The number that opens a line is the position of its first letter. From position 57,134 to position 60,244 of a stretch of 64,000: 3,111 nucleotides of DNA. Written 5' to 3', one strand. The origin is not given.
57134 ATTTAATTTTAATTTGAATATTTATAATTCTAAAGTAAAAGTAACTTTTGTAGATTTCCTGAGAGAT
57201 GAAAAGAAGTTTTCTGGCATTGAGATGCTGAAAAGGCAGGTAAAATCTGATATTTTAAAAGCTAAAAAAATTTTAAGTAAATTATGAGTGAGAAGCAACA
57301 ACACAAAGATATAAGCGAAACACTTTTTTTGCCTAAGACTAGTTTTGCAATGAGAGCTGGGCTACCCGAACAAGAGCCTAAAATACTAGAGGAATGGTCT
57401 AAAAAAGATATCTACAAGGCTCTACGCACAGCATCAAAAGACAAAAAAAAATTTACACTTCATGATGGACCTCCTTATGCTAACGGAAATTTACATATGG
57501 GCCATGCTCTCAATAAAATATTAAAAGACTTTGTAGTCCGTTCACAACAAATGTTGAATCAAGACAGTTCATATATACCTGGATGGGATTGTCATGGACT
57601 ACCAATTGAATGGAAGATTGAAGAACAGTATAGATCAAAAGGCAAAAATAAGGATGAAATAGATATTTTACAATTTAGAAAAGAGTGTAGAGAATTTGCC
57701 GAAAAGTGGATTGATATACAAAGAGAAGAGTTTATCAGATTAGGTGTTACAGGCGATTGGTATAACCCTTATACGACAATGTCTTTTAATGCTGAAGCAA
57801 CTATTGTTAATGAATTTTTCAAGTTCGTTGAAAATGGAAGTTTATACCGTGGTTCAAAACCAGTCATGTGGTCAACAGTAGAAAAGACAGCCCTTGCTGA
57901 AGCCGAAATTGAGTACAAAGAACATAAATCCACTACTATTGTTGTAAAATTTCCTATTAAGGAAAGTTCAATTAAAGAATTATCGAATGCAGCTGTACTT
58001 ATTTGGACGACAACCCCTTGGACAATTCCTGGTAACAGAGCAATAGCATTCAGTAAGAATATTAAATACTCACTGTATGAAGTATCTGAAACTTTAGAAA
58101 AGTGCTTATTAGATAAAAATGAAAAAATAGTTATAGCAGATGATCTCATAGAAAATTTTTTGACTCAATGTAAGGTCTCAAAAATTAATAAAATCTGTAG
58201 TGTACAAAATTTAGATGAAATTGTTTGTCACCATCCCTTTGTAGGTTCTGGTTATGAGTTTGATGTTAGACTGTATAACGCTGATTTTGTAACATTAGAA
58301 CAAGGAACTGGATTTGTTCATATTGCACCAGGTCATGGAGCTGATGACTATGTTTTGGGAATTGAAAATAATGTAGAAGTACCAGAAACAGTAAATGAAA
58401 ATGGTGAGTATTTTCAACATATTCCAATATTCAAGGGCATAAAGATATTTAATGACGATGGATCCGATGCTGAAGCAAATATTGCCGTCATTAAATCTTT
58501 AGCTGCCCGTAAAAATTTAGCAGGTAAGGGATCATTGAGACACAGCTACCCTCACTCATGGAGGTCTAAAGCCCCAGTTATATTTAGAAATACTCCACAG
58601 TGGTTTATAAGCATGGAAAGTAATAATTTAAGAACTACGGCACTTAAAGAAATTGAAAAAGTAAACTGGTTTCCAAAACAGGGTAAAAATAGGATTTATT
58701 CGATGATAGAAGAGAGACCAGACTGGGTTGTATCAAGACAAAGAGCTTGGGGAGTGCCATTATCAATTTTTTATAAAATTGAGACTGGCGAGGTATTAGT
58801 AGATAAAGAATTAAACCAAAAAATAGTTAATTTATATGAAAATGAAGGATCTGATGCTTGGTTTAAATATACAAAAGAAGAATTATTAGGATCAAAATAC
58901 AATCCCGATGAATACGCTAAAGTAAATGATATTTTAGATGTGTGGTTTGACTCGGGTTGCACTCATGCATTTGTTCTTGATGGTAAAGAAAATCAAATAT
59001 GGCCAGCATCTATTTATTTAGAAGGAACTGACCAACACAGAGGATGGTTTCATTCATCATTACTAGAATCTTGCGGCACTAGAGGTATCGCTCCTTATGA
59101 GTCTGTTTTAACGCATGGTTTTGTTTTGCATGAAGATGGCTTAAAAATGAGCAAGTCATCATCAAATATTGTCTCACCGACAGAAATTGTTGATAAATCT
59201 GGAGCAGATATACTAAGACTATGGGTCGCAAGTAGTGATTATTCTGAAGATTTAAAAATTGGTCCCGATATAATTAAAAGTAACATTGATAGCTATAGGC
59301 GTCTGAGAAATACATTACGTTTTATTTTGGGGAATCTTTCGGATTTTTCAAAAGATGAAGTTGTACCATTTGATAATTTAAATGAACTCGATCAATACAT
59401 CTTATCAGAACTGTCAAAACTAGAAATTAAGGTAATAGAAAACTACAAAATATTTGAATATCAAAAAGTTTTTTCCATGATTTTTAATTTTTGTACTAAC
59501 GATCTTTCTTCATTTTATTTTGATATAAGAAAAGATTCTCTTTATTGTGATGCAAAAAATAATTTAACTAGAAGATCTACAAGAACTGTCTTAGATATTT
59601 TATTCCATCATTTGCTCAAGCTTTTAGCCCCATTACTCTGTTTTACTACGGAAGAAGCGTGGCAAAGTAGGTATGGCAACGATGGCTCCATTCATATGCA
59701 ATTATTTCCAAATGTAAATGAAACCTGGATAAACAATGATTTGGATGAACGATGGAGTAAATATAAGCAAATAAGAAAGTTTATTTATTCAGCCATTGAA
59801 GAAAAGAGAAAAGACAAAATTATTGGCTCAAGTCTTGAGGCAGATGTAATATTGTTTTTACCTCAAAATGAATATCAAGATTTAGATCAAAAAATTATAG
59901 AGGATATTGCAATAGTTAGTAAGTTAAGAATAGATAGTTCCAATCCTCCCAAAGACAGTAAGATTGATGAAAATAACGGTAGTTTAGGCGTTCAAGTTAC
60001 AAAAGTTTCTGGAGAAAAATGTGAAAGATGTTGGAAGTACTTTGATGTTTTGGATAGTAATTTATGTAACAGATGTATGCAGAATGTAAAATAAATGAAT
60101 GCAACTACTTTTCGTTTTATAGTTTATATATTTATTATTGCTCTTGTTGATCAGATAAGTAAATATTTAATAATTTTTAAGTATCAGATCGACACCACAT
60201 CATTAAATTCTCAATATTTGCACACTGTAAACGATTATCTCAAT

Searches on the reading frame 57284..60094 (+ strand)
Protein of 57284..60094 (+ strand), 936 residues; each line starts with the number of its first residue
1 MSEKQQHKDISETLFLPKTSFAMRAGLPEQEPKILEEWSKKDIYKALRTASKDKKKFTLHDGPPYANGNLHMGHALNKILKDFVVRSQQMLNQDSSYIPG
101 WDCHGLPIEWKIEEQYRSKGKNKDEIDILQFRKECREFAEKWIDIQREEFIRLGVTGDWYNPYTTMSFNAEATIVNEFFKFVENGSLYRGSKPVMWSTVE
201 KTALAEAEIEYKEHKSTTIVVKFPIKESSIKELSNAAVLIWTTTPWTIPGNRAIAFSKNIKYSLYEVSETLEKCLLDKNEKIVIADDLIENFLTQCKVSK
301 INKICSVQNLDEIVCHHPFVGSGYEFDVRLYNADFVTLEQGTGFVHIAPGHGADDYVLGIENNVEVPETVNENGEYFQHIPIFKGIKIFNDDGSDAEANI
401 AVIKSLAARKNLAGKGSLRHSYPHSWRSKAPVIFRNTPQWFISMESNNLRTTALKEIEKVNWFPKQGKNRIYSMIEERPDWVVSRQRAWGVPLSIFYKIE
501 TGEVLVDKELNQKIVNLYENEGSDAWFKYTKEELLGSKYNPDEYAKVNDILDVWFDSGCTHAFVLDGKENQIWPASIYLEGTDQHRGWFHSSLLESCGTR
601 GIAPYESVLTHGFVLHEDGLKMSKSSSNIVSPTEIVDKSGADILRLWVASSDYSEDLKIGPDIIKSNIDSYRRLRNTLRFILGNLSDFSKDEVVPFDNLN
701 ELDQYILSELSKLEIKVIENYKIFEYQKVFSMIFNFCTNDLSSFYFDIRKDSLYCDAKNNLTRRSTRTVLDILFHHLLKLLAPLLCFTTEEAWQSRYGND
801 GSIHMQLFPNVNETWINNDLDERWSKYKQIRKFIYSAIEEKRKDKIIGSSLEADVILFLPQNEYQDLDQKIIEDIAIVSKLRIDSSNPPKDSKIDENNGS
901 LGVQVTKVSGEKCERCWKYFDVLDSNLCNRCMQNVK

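Call 67: search_protein_families(library=pfam, proteins=[window:57284-60094:+], max_evalue=0.0001)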
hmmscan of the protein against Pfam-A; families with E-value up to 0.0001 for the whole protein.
window:57284-60094:+ (936 aa): 5 families
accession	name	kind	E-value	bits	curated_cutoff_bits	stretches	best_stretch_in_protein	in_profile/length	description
PF00133.28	tRNA-synt_1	-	1.9e-137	458.9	22.7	1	33-659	1-413/414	tRNA synthetases class I (I, L, M and V)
PF08264.19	Anticodon_1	-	3.6e-30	105.2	25.1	1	703-856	1-147/148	Anticodon-binding domain of tRNA ligase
PF09334.17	tRNA-synt_1g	-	1.4e-21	77.2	20.1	1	64-211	8-137/391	tRNA synthetases class I (M)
PF01406.26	tRNA-synt_1e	-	2.3e-05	24.4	27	0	609-659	241-291/301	tRNA synthetases class I (C) catalytic domain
PF01921.24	tRNA-synt_1f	-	7.5e-05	22.2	27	0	611-678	272-339/360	tRNA synthetases class I (K)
